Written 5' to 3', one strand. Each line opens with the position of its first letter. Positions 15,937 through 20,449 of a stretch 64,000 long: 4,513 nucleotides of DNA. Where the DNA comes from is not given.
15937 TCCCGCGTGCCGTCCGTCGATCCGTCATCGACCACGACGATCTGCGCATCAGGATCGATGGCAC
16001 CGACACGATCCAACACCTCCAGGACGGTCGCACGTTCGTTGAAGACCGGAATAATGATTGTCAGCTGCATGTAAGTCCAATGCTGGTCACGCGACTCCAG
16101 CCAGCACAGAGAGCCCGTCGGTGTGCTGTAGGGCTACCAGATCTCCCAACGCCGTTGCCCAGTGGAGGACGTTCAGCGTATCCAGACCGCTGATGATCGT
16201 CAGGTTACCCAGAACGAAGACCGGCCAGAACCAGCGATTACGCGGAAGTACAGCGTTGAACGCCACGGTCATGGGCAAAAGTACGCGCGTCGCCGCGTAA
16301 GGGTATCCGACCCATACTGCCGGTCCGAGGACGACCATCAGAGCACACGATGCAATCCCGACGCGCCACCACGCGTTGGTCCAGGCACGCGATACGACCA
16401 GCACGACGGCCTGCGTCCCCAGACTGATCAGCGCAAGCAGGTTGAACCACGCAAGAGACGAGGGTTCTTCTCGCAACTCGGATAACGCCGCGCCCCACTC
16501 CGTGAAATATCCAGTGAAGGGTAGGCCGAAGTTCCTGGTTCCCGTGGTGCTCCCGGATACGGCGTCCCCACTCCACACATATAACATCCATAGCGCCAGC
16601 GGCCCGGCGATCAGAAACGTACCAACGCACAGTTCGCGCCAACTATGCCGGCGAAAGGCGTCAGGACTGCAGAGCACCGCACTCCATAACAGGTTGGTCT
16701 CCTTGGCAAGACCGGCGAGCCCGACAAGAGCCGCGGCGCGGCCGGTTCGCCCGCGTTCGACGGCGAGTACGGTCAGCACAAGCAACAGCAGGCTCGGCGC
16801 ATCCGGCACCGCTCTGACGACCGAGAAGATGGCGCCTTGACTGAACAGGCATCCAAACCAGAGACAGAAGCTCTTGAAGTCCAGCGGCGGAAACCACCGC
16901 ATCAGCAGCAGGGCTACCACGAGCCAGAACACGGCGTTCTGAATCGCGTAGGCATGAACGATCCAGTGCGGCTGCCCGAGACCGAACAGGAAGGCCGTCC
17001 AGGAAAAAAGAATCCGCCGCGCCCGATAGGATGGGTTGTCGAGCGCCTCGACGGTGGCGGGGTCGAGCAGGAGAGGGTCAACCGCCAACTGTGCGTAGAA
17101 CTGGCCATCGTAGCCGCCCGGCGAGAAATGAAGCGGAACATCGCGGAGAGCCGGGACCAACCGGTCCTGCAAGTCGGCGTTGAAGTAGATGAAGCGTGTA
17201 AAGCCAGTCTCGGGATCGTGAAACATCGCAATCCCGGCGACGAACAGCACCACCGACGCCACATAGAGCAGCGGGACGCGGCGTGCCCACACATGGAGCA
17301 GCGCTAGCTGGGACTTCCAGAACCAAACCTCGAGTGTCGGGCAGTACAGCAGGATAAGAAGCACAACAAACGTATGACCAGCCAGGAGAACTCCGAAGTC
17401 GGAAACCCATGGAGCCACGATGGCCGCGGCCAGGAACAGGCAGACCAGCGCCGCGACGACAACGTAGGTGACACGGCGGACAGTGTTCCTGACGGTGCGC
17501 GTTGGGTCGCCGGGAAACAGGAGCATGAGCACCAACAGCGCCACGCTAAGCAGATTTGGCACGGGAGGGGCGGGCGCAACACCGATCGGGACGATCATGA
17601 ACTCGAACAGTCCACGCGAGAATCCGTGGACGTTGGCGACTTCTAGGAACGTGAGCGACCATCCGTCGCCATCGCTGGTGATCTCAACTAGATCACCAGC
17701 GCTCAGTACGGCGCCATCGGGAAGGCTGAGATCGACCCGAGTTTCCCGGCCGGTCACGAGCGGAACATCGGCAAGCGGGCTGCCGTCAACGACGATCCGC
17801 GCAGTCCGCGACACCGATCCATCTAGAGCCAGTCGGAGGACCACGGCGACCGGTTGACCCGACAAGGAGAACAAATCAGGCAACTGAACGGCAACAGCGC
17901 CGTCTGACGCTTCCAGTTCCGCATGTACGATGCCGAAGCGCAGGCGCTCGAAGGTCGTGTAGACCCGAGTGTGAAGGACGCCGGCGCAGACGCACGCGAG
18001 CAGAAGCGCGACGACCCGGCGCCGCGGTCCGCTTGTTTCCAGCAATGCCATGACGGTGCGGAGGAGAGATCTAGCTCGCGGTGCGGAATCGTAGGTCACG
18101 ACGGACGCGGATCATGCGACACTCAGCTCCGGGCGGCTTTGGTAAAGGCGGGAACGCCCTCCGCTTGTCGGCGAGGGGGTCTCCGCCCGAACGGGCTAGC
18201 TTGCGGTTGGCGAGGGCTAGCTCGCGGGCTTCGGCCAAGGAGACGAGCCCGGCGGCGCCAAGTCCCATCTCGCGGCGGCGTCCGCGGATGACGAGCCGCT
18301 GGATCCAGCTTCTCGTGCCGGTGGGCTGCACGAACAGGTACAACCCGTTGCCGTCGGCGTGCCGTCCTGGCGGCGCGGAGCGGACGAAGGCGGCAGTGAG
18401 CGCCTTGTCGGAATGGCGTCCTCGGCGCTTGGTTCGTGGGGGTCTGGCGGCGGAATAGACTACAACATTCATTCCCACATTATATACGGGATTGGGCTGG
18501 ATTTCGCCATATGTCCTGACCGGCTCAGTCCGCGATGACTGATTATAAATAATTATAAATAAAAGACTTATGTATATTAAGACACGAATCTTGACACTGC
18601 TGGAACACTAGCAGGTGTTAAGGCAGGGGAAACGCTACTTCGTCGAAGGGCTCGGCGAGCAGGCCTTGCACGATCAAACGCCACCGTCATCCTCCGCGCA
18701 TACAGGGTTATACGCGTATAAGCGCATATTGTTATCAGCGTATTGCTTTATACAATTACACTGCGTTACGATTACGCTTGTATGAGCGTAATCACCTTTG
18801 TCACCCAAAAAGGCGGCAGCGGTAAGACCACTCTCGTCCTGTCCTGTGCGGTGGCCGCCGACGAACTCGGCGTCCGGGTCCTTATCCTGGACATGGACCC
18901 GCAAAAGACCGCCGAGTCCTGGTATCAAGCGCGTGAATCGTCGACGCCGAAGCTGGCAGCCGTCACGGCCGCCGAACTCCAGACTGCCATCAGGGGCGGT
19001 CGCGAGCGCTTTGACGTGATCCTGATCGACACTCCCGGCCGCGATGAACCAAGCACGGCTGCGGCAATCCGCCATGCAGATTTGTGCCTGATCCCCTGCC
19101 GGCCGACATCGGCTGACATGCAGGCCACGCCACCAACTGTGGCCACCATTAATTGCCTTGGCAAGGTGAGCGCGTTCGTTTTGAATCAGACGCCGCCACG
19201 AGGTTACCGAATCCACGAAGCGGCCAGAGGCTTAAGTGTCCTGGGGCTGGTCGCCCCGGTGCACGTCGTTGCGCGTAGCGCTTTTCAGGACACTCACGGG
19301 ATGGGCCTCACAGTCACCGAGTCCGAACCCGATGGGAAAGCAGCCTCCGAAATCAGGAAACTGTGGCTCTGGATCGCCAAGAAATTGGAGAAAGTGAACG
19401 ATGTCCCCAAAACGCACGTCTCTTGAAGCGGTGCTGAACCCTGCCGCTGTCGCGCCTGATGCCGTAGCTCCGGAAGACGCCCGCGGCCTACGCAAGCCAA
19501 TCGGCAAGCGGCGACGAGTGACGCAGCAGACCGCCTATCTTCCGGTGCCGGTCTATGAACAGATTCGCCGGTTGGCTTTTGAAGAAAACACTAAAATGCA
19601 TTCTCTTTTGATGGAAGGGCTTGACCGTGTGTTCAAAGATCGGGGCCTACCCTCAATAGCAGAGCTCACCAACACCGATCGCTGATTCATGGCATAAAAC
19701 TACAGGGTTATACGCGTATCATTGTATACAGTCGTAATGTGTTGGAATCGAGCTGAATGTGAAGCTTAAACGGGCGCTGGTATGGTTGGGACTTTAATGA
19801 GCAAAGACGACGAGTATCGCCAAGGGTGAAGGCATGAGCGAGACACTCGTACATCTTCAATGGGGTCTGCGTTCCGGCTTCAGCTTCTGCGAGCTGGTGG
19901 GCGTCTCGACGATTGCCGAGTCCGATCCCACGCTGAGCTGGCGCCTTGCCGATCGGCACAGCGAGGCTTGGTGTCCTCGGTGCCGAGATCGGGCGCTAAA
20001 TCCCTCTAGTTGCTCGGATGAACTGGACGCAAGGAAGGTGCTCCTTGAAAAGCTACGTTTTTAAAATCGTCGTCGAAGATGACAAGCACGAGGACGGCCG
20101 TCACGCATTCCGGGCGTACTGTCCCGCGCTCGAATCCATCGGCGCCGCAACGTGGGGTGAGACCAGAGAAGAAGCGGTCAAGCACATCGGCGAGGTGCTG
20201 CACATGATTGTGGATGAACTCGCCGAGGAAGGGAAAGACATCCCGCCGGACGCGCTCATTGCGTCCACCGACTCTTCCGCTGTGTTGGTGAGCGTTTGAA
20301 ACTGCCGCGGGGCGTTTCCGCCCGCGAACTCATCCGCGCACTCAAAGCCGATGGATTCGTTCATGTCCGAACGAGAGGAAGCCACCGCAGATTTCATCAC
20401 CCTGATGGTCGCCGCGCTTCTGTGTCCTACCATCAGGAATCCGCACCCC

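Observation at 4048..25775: A 21.7-kb replicon trapped between two identical IS copies, with a 7-bp duplication at the inner junctions only (cointegrate signature)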

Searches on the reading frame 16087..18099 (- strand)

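Call 13: search_protein_families(library=pfam, proteins=[window:16087-18099:-], max_evalue=0.01)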
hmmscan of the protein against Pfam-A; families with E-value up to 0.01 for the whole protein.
window:16087-18099:- (670 aa): 0 families

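Call 80: search_protein_families(library=ncbifam, proteins=[window:16087-18099:-], max_evalue=0.001)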
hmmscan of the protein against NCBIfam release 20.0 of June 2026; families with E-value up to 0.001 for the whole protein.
window:16087-18099:- (670 aa): 1 family
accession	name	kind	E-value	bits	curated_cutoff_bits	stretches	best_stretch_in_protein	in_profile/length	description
NF046093.1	AZOBR_p60025_fam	subfamily_domain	5.4e-41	140.3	150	1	277-501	8-231/232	AZOBR_p60025 family cell surface glycopolymer formation protein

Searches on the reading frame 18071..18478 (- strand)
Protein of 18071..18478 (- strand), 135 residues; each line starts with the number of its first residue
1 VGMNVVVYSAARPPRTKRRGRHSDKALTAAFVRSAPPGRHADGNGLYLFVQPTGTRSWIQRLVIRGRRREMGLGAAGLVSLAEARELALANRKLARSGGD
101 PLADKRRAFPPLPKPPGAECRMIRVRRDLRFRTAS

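Call 13: search_protein_families(library=pfam, proteins=[window:18071-18478:-], max_evalue=0.01)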
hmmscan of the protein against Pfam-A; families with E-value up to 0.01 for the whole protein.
window:18071-18478:- (135 aa): 1 family
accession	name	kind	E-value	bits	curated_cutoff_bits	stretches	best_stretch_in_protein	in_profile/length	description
PF13356.12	Arm-DNA-bind_3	-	5.2e-19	68.6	27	1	27-107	1-82/83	Arm DNA-binding domain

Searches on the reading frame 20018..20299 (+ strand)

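Call 32: search_protein_families(library=pfam, proteins=[window:20018-20299:+], max_evalue=0.01)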
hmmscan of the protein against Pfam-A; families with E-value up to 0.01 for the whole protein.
window:20018-20299:+ (93 aa): 1 family
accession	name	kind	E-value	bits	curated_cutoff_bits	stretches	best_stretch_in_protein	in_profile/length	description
PF15919.11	HicB_lk_antitox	-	4e-05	24.2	27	1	24-83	6-63/123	HicB_like antitoxin of bacterial toxin-antitoxin system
